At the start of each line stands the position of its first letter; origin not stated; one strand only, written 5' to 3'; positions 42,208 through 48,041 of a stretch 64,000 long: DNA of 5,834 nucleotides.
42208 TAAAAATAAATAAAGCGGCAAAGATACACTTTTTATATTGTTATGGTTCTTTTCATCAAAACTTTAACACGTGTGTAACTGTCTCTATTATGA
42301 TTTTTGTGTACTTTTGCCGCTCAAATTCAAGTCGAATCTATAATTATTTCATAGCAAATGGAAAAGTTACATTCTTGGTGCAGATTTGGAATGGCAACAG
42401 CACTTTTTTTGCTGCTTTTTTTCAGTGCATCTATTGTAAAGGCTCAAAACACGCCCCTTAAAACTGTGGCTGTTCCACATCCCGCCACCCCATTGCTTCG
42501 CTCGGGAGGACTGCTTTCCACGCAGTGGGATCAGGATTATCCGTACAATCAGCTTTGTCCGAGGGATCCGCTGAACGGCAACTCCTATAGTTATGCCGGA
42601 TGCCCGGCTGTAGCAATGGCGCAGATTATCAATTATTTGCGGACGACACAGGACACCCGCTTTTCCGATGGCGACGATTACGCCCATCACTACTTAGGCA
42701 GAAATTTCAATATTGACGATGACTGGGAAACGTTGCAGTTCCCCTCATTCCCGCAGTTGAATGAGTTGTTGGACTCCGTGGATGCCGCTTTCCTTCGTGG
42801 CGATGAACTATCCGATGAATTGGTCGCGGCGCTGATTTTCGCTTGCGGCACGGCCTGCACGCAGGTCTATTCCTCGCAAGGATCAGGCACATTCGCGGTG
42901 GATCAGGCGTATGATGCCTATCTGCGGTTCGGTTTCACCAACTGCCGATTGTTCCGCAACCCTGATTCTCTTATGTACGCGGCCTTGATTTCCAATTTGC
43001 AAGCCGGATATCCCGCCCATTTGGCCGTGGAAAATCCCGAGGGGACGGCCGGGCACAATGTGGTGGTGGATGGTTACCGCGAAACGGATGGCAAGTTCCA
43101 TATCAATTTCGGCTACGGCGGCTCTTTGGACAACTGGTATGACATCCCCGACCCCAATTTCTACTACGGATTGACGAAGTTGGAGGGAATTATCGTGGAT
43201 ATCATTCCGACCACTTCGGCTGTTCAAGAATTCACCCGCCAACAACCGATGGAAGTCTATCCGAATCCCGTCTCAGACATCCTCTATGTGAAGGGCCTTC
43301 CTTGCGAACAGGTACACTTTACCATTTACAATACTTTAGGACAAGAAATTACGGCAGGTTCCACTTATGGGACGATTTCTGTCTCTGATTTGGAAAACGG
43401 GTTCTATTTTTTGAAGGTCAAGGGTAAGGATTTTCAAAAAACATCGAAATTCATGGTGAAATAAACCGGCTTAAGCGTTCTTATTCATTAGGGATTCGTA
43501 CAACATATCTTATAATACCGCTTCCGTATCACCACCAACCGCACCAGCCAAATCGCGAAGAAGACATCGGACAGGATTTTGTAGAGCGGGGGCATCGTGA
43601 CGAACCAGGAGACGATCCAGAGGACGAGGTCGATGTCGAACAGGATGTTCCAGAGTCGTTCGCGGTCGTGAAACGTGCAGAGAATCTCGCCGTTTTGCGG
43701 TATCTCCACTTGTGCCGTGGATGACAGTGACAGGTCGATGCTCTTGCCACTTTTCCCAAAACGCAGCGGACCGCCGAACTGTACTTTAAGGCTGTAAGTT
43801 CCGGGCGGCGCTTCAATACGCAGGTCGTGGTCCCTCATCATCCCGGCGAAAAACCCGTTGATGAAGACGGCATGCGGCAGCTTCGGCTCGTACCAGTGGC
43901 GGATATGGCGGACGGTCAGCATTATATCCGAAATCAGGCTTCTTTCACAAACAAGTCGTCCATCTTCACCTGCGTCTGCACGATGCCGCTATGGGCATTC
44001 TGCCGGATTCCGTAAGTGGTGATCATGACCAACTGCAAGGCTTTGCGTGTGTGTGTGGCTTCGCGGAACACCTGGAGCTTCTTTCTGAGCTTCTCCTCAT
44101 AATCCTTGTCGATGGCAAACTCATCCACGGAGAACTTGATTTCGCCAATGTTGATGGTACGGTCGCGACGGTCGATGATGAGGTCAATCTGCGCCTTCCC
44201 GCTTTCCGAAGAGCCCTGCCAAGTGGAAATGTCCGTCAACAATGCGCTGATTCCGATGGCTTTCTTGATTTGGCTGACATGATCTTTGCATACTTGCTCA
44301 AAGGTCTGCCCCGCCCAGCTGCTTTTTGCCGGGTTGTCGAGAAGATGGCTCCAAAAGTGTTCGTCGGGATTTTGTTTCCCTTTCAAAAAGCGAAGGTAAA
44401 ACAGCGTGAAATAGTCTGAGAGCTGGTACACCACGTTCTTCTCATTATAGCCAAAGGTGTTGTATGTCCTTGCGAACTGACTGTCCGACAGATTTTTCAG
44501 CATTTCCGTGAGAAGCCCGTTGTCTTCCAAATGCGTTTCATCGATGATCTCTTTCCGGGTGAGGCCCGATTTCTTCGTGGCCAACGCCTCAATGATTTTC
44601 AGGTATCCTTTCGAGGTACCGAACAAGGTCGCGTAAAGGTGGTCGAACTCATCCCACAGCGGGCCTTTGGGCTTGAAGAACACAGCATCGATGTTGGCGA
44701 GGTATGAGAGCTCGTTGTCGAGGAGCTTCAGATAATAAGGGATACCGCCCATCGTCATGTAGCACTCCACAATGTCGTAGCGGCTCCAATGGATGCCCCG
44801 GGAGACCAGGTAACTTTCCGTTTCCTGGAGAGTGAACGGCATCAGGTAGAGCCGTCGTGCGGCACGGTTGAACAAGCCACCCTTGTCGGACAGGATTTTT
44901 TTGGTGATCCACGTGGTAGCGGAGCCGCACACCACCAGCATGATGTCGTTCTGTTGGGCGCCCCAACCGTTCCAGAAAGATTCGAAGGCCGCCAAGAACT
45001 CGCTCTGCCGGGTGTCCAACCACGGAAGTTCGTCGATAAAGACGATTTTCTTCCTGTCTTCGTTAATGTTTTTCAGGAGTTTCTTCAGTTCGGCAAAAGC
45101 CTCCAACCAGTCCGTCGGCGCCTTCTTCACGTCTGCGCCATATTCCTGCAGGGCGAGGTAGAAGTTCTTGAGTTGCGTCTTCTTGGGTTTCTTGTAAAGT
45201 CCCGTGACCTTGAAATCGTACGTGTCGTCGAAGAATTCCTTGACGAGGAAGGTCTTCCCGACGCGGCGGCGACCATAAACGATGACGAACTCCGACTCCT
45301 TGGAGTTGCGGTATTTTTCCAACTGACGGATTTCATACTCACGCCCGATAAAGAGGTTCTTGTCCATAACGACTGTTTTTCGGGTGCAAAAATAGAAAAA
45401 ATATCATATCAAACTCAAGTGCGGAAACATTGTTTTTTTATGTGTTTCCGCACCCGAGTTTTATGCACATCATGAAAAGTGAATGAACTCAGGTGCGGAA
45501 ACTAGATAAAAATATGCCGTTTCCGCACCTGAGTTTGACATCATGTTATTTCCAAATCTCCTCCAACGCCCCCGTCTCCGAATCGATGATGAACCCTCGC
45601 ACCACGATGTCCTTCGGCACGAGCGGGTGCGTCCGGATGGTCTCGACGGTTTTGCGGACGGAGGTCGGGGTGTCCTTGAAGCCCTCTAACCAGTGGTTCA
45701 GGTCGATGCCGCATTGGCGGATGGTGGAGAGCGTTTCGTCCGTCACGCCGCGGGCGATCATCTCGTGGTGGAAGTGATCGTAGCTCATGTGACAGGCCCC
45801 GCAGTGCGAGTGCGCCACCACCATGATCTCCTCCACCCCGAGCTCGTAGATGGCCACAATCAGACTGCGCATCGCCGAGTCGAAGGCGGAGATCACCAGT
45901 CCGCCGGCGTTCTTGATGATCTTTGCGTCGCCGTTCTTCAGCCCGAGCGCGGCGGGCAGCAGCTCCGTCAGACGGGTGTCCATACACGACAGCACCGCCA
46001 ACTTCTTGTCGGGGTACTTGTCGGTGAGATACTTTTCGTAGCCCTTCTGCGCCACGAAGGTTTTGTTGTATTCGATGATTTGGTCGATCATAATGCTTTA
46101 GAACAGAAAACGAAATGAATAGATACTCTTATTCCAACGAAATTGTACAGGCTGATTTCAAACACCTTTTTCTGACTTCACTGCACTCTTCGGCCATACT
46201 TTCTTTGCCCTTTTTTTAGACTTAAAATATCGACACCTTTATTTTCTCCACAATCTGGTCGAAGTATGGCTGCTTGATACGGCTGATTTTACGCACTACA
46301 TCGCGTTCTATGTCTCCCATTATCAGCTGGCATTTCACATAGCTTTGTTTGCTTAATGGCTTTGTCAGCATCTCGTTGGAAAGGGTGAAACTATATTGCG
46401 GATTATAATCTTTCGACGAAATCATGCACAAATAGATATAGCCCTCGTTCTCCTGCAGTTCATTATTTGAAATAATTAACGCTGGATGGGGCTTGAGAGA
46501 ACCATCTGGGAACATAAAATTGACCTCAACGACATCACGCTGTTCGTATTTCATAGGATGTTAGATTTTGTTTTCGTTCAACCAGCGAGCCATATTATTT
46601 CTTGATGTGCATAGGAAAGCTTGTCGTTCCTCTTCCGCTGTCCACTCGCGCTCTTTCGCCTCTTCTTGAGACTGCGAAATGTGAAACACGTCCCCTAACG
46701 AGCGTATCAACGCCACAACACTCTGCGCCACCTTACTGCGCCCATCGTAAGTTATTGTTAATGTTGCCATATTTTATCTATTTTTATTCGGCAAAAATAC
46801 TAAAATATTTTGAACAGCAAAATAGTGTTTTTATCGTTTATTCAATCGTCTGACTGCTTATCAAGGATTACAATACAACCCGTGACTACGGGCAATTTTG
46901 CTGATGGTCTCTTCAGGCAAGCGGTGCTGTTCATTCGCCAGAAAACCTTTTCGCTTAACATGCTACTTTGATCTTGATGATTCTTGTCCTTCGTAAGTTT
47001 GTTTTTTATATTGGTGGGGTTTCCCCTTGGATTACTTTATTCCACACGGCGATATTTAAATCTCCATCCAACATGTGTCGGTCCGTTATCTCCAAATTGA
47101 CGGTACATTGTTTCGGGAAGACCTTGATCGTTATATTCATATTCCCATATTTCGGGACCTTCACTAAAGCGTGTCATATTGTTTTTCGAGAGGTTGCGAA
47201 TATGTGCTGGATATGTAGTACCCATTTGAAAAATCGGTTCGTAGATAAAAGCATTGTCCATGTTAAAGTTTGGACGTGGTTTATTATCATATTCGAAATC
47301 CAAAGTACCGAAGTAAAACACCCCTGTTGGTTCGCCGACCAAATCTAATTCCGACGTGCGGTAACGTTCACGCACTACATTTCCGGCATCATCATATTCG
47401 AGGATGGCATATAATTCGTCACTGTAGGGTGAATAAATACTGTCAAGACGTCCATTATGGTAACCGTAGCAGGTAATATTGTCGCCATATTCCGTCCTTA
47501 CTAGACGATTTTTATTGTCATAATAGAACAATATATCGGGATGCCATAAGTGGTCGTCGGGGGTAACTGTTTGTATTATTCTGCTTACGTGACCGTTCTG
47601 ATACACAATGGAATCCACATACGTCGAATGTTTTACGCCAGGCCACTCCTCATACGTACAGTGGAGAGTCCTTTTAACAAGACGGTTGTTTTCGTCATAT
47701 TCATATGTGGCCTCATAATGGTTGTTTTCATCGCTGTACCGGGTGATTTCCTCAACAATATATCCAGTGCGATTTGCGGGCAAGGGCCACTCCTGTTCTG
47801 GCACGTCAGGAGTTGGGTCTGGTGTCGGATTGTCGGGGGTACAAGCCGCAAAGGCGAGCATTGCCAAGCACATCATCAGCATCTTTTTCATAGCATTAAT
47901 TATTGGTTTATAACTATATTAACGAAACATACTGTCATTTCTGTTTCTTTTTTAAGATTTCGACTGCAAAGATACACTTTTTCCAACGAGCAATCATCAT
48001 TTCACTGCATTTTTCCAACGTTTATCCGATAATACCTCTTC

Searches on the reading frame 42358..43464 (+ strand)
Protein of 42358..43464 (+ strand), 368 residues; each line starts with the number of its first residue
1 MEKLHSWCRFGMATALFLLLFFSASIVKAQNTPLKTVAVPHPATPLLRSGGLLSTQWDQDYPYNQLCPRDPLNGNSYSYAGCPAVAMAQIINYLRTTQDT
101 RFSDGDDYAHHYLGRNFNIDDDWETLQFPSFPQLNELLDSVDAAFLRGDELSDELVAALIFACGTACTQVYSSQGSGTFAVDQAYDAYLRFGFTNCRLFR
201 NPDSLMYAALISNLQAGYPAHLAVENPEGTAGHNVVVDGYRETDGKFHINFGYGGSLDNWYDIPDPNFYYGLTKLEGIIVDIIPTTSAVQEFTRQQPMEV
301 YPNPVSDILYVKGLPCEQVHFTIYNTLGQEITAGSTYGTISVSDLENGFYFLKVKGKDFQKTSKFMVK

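Call 13: search_protein_families(library=pfam, proteins=[window:42358-43464:+], max_evalue=0.001)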
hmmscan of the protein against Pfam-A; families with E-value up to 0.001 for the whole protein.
window:42358-43464:+ (368 aa): 2 families
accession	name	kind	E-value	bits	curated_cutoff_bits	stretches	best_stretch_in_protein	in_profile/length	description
PF01640.23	Peptidase_C10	-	3.5e-31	109.4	26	1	57-261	1-194/194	Peptidase C10 family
PF18962.6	Por_Secre_tail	-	3.1e-12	47.1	27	1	300-367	1-75/75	Secretion system C-terminal sorting domain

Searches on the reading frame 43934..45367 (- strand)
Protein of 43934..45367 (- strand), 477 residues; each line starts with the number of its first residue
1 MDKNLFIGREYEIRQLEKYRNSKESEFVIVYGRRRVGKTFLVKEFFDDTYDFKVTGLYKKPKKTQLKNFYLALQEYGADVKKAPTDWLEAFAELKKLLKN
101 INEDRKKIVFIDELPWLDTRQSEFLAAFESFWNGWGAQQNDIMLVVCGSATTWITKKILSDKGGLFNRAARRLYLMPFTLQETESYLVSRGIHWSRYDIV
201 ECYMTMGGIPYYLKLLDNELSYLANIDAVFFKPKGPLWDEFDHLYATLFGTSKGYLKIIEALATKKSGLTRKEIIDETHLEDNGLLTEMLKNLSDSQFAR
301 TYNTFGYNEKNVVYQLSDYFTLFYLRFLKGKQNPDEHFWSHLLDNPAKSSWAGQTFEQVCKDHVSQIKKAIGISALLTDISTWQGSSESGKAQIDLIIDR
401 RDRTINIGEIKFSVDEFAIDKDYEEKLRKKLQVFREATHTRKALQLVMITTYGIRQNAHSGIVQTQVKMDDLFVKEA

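Call 13: search_protein_families(library=pfam, proteins=[window:43934-45367:-], max_evalue=0.001)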
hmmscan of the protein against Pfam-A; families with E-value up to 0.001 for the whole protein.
window:43934-45367:- (477 aa): 6 families
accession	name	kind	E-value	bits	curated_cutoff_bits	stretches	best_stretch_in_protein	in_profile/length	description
PF01637.24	ATPase_2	-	1.6e-18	67.8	33.2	1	6-215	1-224/225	ATPase domain predominantly from Archaea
PF13191.12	AAA_16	-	9.5e-09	36.4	32.6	1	6-128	2-155/167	AAA ATPase domain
PF13401.12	AAA_22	-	3.7e-08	34.2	27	1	25-149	5-123/130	AAA domain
PF13173.12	AAA_14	-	3.7e-08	33.9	27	1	26-182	3-127/129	AAA domain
PF03008.20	DUF234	-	0.00057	20.7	22.5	0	349-414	29-91/100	Archaea bacterial proteins of unknown function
PF00004.35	AAA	-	0.00087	20.2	21.2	0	28-150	1-110/131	ATPase family associated with various cellular activities (AAA)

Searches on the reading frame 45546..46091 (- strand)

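Call 54: search_protein_families(library=pfam, proteins=[window:45546-46091:-], max_evalue=0.001)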
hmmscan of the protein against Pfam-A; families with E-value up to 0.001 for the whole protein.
window:45546-46091:- (181 aa): 1 family
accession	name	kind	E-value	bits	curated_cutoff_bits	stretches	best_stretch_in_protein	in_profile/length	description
PF00484.24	Pro_CA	-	7.3e-18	65.7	25.7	1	32-174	2-154/156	Carbonic anhydrase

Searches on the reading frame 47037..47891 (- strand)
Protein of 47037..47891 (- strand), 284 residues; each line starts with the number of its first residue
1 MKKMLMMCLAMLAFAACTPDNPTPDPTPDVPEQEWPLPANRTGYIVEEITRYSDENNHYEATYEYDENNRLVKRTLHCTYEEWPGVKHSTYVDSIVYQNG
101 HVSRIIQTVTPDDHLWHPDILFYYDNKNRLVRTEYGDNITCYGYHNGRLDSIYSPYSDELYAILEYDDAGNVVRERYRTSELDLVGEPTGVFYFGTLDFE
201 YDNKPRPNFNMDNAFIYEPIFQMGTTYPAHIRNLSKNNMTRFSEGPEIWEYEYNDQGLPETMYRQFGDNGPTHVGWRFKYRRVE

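Call 13: search_protein_families(library=pfam, proteins=[window:47037-47891:-], max_evalue=0.001)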
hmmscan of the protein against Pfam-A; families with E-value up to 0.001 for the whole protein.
window:47037-47891:- (284 aa): 1 family
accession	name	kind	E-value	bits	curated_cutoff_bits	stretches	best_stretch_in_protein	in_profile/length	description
PF15283.12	DUF4595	-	0.0007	20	34.2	0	46-108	63-118/202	Domain of unknown function (DUF4595) with porin-like fold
